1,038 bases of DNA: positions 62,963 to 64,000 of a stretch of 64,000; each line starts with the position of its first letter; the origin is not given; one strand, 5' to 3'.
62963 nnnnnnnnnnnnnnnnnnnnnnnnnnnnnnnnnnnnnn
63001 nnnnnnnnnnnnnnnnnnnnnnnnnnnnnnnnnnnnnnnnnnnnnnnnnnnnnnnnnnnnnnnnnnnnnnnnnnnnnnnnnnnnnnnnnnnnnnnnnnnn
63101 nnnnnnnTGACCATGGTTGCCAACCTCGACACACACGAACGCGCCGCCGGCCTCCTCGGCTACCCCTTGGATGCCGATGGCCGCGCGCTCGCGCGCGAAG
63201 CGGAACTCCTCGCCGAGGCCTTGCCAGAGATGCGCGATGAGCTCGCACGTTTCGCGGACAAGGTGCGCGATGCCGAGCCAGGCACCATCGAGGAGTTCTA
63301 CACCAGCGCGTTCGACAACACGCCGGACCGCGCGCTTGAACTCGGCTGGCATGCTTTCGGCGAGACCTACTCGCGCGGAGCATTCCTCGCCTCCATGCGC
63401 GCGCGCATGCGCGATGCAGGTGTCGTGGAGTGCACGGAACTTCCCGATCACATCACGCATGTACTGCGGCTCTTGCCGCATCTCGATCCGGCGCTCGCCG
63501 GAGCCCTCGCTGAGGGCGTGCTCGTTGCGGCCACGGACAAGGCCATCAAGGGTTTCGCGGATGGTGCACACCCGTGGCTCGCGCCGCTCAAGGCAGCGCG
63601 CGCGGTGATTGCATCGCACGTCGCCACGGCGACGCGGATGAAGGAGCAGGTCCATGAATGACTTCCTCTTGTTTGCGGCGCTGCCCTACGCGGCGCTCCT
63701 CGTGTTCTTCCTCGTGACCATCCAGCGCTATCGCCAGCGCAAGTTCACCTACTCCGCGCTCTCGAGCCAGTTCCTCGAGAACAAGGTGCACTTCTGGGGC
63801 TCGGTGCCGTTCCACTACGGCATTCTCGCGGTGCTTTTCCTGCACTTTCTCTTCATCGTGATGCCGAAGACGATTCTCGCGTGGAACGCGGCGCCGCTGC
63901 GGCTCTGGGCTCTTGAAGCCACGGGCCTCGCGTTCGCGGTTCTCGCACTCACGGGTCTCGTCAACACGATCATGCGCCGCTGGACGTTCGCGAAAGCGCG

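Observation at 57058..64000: Thermus-like narC-narGHJI nitrate reductase operon in a high-GC, probably PVC-like genome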

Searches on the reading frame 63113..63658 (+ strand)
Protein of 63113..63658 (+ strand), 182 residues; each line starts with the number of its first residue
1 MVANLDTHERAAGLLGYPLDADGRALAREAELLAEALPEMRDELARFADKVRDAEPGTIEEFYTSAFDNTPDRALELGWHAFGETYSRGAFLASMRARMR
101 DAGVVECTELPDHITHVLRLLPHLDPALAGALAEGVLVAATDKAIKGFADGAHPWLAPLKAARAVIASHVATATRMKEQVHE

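Call 8: search_protein_families(library=pfam, proteins=[window:63113-63658:+], max_evalue=0.01)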
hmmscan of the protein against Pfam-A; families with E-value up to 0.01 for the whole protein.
window:63113-63658:+ (182 aa): 1 family
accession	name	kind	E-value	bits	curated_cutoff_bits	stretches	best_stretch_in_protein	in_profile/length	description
PF02613.20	Nitrate_red_del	-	1.4e-06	28.8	22.2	1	33-157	4-132/136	Nitrate reductase delta subunit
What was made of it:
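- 63113..63661 (+): narJ: the assembly chaperone (TorD/NarJ family). Pfam PF02613 scores 28.8 against a cutoff of 22.2 (call 8).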

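Call 9: search_protein_families(library=ncbifam, proteins=[window:63113-63658:+], max_evalue=0.01)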
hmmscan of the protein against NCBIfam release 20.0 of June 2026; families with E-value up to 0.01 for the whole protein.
window:63113-63658:+ (182 aa): 2 families
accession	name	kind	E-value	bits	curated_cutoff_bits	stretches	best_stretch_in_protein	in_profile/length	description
TIGR00684.1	narJ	equivalog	6.5e-09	36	59.35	1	14-134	3-124/152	nitrate reductase molybdenum cofactor assembly chaperone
NF005677.0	PRK07471.1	equivalog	0.0035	16.5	252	0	108-164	244-300/366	DNA polymerase III subunit delta'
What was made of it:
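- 63113..63661 (+): The NCBIfam narJ equivalog is below its cutoff (36 against 59) (call 9).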

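Call 50: find_encoding_contigs(protein=window:63113-63658:+, flank=10000, max_places=6)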
Protein window:63113-63658:+ (182 aa): 10 contigs read that carry it; 5 places shown.
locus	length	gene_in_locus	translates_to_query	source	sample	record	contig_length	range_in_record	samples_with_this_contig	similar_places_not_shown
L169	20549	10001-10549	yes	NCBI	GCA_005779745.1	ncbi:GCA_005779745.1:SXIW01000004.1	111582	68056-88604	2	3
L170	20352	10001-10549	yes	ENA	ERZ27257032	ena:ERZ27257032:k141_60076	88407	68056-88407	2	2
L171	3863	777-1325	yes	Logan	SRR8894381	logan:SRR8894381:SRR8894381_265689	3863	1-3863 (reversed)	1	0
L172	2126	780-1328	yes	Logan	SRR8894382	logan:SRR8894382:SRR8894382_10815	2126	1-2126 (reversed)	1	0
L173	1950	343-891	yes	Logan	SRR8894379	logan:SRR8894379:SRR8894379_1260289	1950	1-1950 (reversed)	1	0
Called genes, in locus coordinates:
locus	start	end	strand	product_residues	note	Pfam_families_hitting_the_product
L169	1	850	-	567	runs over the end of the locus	PF01839:FG-GAP (faint), PF13517:FG-GAP_3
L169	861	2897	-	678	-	-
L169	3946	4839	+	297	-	PF00034:Cytochrom_C (weak), PF13442:Cytochrome_CBB3 (faint)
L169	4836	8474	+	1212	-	PF00384:Molybdopterin, PF28599:NarG_dom_V, PF01568:Molydop_binding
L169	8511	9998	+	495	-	PF12838:Fer4_7 (weak), PF13237:Fer4_10, PF13247:Fer4_11, PF14711:Nitr_red_bet_C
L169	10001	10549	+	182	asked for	PF02613:Nitrate_red_del (weak)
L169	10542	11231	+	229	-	PF02665:Nitrate_red_gam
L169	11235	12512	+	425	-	PF07690:MFS_1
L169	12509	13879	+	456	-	PF07690:MFS_1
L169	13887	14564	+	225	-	PF02085:Cytochrom_CIII (faint), PF14522:Cytochrome_C7 (weak), PF14537:Cytochrom_c3_2 (weak)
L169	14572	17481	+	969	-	PF04879:Molybdop_Fe4S4 (weak), PF12838:Fer4_7 (weak), PF13247:Fer4_11 (weak)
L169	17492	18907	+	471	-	PF03916:NrfD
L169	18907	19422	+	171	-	PF11821:ActD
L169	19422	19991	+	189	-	PF13442:Cytochrome_CBB3, PF00034:Cytochrom_C (weak)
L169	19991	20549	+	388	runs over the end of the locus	-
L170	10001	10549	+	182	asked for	PF02613:Nitrate_red_del (weak)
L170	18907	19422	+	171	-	PF11821:ActD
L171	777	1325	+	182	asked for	PF02613:Nitrate_red_del (weak)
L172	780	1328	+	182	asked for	PF02613:Nitrate_red_del (weak)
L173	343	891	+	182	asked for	PF02613:Nitrate_red_del (weak)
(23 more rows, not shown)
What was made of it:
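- On Alternative Complex III (ActABCDEF), downstream and outside the window: Pfam finds NrfD and PF11821 ActD, plus cytochrome c domains (call 50).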

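Call 52: find_homologous_proteins(query=L169:19422-19988:+, max_evalue=1e-20)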
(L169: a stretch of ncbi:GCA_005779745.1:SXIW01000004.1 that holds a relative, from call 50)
Query L169:19422-19988:+ (189 aa): 38 proteins with E <= 1e-20 among 1054 candidates.
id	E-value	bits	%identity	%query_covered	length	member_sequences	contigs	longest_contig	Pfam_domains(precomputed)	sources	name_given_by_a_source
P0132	6.8e-121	419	100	100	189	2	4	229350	PF13442.12,PF00034.27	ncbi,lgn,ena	-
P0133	3.6e-95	335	78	100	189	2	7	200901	PF13442.12,PF00034.27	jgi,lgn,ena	jgi:mono/diheme cytochrome c family protein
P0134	9.2e-70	252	63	86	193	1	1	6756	PF13442.12,PF00034.27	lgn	-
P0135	8.1e-52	194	53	96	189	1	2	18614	PF13442.12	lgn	-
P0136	7.6e-49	184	48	97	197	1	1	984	PF13442.12,PF00034.27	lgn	-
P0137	1.5e-48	183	51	97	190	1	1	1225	PF13442.12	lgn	-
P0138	3.8e-46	175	48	97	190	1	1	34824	PF13442.12,PF00034.27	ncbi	-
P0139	1.3e-45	173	49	88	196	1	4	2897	PF13442.12,PF00034.27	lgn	-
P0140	2.9e-45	172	49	95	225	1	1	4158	PF13442.12,PF00034.27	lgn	-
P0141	7.0e-45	171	50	89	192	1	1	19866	PF13442.12,PF00034.27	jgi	jgi:mono/diheme cytochrome c family protein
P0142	9.9e-45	171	47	97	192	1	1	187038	PF13442.12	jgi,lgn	jgi:mono/diheme cytochrome c family protein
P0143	3.4e-44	169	51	95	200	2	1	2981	PF13442.12,PF00034.27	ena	-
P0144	5.5e-44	168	48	84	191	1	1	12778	PF13442.12,PF00034.27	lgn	-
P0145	3.3e-43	166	49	87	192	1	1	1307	PF13442.12,PF00034.27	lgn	-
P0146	1.1e-42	164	48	85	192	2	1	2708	PF13442.12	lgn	-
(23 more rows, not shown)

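Call 53: find_encoding_contigs(protein=P0132, flank=10000, max_places=2)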
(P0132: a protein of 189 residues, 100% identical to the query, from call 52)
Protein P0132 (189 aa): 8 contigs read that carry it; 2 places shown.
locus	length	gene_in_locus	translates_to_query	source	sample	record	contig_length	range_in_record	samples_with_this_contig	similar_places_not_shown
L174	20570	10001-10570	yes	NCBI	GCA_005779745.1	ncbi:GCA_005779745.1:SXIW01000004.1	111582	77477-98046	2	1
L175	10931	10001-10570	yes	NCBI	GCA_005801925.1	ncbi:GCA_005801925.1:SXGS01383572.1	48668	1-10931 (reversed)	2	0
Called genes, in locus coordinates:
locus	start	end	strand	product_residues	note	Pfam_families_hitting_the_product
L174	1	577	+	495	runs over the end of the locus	PF12838:Fer4_7 (weak), PF13237:Fer4_10, PF13247:Fer4_11, PF14711:Nitr_red_bet_C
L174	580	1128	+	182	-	PF02613:Nitrate_red_del (weak)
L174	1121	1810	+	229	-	PF02665:Nitrate_red_gam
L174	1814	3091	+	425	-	PF07690:MFS_1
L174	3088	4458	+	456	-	PF07690:MFS_1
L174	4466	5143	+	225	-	PF02085:Cytochrom_CIII (faint), PF14522:Cytochrome_C7 (weak), PF14537:Cytochrom_c3_2 (weak)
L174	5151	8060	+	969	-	PF04879:Molybdop_Fe4S4 (weak), PF12838:Fer4_7 (weak), PF13247:Fer4_11 (weak)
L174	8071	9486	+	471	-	PF03916:NrfD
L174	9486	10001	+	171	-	PF11821:ActD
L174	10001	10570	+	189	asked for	PF13442:Cytochrome_CBB3, PF00034:Cytochrom_C (weak)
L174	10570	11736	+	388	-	-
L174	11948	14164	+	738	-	PF00672:HAMP, PF08448:PAS_4 (weak), PF00512:HisKA, PF02518:HATPase_c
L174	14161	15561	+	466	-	PF00072:Response_reg, PF00158:Sigma54_activat, PF14532:Sigma54_activ_2, PF07728:AAA_5 (weak), PF25601:AAA_lid_14, PF02954:HTH_8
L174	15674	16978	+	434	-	PF03721:UDPG_MGDP_dh_N, PF00984:UDPG_MGDP_dh, PF03720:UDPG_MGDP_dh_C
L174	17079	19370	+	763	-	PF20601:DUF6797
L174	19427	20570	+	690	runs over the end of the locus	PF00034:Cytochrom_C (faint), PF02433:FixO (faint), PF13442:Cytochrome_CBB3 (faint)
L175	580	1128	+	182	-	PF02613:Nitrate_red_del (weak)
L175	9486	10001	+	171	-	PF11821:ActD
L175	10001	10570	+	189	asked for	PF13442:Cytochrome_CBB3, PF00034:Cytochrom_C (weak)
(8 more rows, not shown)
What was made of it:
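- Tried and rejected: The continuation was obtained through exact-protein look-ups instead (calls 50, 53).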

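Call 58: search_protein_families(library=ncbifam, proteins=[L174:5151-8057:+, L174:8071-9483:+, L174:9486-9998:+, L174:10001-10567:+, L174:10570-11733:+, L174:11948-14161:+, L174:14161-15558:+], max_evalue=0.00001)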
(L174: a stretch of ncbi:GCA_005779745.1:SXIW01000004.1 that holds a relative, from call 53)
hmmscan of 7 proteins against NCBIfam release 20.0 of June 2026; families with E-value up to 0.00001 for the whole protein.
L174:5151-8057:+ (969 aa): 20 families
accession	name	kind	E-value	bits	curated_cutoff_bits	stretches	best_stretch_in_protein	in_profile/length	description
NF041782.1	mnquin_red_QrcC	equivalog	2.6e-64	217.2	400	1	741-963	1-227/239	menaquinone reductase iron-sulfur cluster-binding subunit QrcC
NF045797.1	DsrO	equivalog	3.6e-44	151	200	1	730-961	33-234/235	sulfate reduction electron transfer complex DsrMKJOP subunit DsrO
NF041783.2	mnquin_red_QrcB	equivalog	6.1e-33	113.9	440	2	363-633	385-661/695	menaquinone reductase molybdopterin-binding-like subunit QrcB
NF041715.1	arsenate_red_ArrB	equivalog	3e-26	92.4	450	1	740-962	2-226/233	arsenate respiratory reductase iron-sulfur subunit ArrB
TIGR03149.1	cyt_nit_nrfC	equivalog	1.7e-23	83.2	377.6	1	734-856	32-146/225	cytochrome c nitrite reductase Fe-S protein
NF011569.0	PRK14993.1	equivalog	7.9e-20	71.3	416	1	738-855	41-150/244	tetrathionate reductase subunit TtrB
NF038355.1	FDH3_beta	equivalog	3e-16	60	240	1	745-928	7-163/180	formate dehydrogenase FDH3 subunit beta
TIGR02951.1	DMSO_dmsB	equivalog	7.1e-16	58.6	214.1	1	741-855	2-115/161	DMSO/selenate family reductase complex B subunit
NF008134.0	PRK10882.1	equivalog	2.7e-15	56.3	263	1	740-931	38-210/329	hydrogenase 2 operon protein HybA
NF045715.1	sulf_resp_HmcB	equivalog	1.6e-12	47.2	420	1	742-929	38-198/307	sulfate respiration complex iron-sulfur protein HmcB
NF012032.0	PRK15488.1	equivalog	1.5e-11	43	694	1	23-129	3-103/759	thiosulfate reductase PhsA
TIGR01582.1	FDH-beta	equivalog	2.5e-11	43.2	334.7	1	745-856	26-145/283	formate dehydrogenase subunit beta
NF041714.1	arsenate_red_ArrA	equivalog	9.9e-11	40.5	1600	0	24-128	4-109/848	arsenate respiratory reductase molybdopterin-containing subunit ArrA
TIGR03478.1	DMSO_red_II_bet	subfamily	1.7e-08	33.8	480.7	1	800-856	126-183/321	DMSO reductase family type II enzyme, iron-sulfur subunit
NF042979.1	EthbenzDh_ebdB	equivalog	2.1e-08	33.4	740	1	802-859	150-208/354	ethylbenzene dehydrogenase subunit beta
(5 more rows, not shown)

L174:8071-9483:+ (471 aa): 1 family
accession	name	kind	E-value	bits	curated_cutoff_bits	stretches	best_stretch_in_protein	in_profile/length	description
NF045798.1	DsrP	equivalog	8.6e-16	58.3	350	1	52-195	11-142/346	sulfate reduction electron transfer complex DsrMKJOP subunit DsrP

L174:9486-9998:+ (171 aa): 0 families

L174:10001-10567:+ (189 aa): 1 family
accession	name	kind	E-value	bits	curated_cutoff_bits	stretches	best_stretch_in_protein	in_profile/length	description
NF011054.0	PRK14486.1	equivalog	1.1e-07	31.6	447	1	88-186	201-291/294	putative bifunctional cbb3-type cytochrome c oxidase subunit II/cytochrome c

L174:10570-11733:+ (388 aa): 0 families

L174:11948-14161:+ (738 aa): 80 families (the best 25 are shown)
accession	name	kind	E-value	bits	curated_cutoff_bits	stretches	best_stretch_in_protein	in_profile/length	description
NF008468.0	PRK11360.1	equivalog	1.4e-69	235.1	646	1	324-733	215-608/616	two-component system sensor histidine kinase AtoS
NF046044.1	PnpS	equivalog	1.2e-43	149.6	400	1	326-731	2-389/390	two-component system histidine kinase PnpS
NF033092.0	HK_WalK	equivalog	6.1e-43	147.3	725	1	279-731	158-592/594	cell wall metabolism sensor histidine kinase WalK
NF007688.0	PRK10364.1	equivalog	2.6e-40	138.5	479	1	503-731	224-449/460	two-component system sensor histidine kinase ZraS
NF010411.0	PRK13837.1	equivalog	4.7e-40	137.3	647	1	494-731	425-673/828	two-component system VirA-like sensor kinase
NF052574.1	HisKinEspCMyxo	equivalog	1.1e-37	129.6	1200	1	472-731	369-635/785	serine histidine kinase EspC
NF047794.1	HisKinPtgB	equivalog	1.2e-34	119.7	1000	1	493-723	409-645/656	two-component system sensor histidine kinase PgtB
NF008312.0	PRK11100.1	equivalog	5.1e-34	117.9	356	1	524-732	261-473/477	two-component system sensor histidine kinase CreC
NF038348.1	T2SS_HK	subfamily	1.5e-33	116.1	450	1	568-732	411-572/574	histidine kinase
NF041777.1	sens_FixL_Rhizob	equivalog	2.9e-33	115.2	850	1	510-732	253-480/485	sensor protein FixL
NF046020.1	HisKinCckABruc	equivalog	1e-32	112.9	1000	1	485-731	446-705/868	cell cycle histidine kinase CckA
NF012163.2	BaeS_SmeS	equivalog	1.5e-32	113.1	500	2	526-729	247-454/457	sensor histidine kinase efflux regulator BaeS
NF011874.0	PRK15347.1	equivalog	1.9e-32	112.3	852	2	623-733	506-614/921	two component system sensor kinase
NF040750.1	tetrathio_HK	equivalog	3.2e-31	108.5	750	1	507-723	326-544/555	tetrathionate respiration histidine kinase TtrS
NF040691.1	MtrAB_MtrB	equivalog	3.5e-31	108.8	450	2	524-731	276-490/507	MtrAB system histidine kinase MtrB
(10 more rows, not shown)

L174:14161-15558:+ (466 aa): 93 families (the best 25 are shown)
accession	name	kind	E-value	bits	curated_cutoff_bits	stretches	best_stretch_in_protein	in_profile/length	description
TIGR01818.1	ntrC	equivalog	3.5e-111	372.2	558.6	1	16-454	1-458/463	nitrogen regulation protein NR(I)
NF008469.0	PRK11361.1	equivalog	2.8e-103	346.1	714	1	16-461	7-456/461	acetoacetate metabolism transcriptional regulator AtoC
NF007689.0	PRK10365.1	equivalog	2.6e-99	333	760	1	14-458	6-441/441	sigma-54-dependent response regulator transcription factor ZraR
NF011695.0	PRK15115.1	equivalog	5.8e-98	328.5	763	1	16-460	10-437/445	two-component system response regulator GlrR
NF051870.1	NAssimRespRegNtrX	equivalog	5.3e-97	325.5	600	1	15-461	3-452/452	nitrogen assimilation response regulator NtrX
TIGR02915.1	PEP_resp_reg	equivalog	8.7e-95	318.2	502.6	1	18-462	3-445/445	PEP-CTERM-box response regulator transcription factor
NF008176.1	PRK10923.1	equivalog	1.1e-89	301.2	620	1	16-391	6-381/469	nitrogen regulation protein NR(I)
NF050807.1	TransRegFlbDCaul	equivalog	1.4e-87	294.5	750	1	30-452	17-431/454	sigma-54-dependent transcriptional regulator FlbD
TIGR01817.1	nifA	equivalog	1.4e-86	291.4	528.85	1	130-398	182-445/534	nif-specific transcriptional activator NifA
NF038308.1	RNA_repair_RtcR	equivalog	3.9e-86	290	650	1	127-453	162-505/530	RNA repair transcriptional activator RtcR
NF041946.1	LuxO_transreg_Vib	equivalog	2.2e-84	283.9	800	1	19-452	2-453/463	quorum-sensing sigma-54 dependent transcriptional regulator LuxO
NF003451.0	PRK05022.1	equivalog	1.8e-83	281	476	1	130-462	174-511/512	nitric oxide reductase transcriptional regulator NorR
NF049963.1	RespRegFlgRCampy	domain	5.2e-82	276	750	1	15-398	2-384/429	fla regulon two-component system response regulator FlgR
TIGR02329.1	propionate_PrpR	equivalog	1.2e-77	261.8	499.2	1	145-456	212-524/526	propionate catabolism operon regulatory protein PrpR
NF041552.1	TF_PrdR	equivalog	5.2e-77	259.5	795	1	151-453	273-570/577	sigma-54 dependent transcriptional regulator PrdR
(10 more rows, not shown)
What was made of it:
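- On Alternative Complex III (ActABCDEF), downstream and outside the window: ActB shows QrcB/QrcC-like domains (call 58).
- Closest known: nar plus 'novel NrfD-type complex' clusters in Planctomycetota/KSB1 MAGs. Different: Here the cluster is read as Alternative Complex III (ActA-F), based on PF11821 ActD and the domain order (calls 50, 58).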

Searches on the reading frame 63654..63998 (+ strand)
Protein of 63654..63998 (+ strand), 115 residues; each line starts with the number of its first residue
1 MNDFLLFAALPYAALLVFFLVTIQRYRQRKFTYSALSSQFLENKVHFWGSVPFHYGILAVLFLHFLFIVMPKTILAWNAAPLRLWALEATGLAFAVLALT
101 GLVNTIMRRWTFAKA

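Call 8: search_protein_families(library=pfam, proteins=[window:63654-63998:+], max_evalue=0.01)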
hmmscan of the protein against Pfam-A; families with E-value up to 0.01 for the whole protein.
window:63654-63998:+ (115 aa): 1 family
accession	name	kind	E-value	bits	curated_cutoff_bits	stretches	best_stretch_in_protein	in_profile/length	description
PF02665.19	Nitrate_red_gam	-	5.2e-26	92.1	22.9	1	4-112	2-112/217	Nitrate reductase gamma subunit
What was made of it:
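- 63654..64000 (+): narI (first 115 of 229 codons): the diheme b membrane subunit and quinol oxidation site. It overlaps narJ by 8 nt and runs off the window. PF02665 scores 92 bits (call 8).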

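Call 9: search_protein_families(library=ncbifam, proteins=[window:63654-63998:+], max_evalue=0.01)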
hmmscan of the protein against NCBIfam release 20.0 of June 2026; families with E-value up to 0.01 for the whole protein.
window:63654-63998:+ (115 aa): 1 family
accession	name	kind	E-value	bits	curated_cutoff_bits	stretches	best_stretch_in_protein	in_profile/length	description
TIGR00351.1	narI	equivalog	3.1e-17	63.2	105.55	1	2-111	4-114/225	respiratory nitrate reductase subunit gamma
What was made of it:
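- Checked: narI starts at 63654 and runs off the window (calls 8, 9).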
